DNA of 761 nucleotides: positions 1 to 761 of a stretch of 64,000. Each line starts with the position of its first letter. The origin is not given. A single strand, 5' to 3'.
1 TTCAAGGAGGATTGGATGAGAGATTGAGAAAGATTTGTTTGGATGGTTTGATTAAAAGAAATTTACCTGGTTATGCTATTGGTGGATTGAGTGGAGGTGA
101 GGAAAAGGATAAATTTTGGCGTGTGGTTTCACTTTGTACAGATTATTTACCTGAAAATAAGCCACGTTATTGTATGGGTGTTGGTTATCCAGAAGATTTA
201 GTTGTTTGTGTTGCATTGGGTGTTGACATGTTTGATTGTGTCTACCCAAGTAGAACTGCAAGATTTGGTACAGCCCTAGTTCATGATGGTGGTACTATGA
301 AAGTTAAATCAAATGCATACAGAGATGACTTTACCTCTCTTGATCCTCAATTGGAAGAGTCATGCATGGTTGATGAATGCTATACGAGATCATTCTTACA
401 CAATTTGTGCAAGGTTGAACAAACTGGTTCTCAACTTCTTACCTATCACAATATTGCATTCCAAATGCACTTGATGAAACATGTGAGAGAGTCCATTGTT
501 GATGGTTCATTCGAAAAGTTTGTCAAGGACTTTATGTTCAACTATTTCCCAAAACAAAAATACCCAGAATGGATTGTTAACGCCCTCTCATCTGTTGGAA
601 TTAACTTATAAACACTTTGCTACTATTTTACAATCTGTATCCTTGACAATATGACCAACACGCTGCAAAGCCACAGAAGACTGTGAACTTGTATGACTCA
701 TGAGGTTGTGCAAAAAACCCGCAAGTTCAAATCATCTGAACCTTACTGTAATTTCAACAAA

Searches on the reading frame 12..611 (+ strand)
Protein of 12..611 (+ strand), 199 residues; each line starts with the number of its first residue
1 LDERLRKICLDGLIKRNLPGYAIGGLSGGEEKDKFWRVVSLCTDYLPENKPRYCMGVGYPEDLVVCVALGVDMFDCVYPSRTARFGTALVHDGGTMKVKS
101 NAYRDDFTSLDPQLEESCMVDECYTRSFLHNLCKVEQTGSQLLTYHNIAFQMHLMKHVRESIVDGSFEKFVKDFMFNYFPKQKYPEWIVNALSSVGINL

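Call 8: search_protein_families(library=pfam, proteins=[window:12-611:+], max_evalue=0.01)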
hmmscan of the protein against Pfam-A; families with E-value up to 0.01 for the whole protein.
window:12-611:+ (199 aa): 1 family
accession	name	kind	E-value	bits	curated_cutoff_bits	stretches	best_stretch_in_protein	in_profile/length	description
PF01702.25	TGT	-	5.6e-63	213.6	26.3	1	1-178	180-355/357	Queuine tRNA-ribosyltransferase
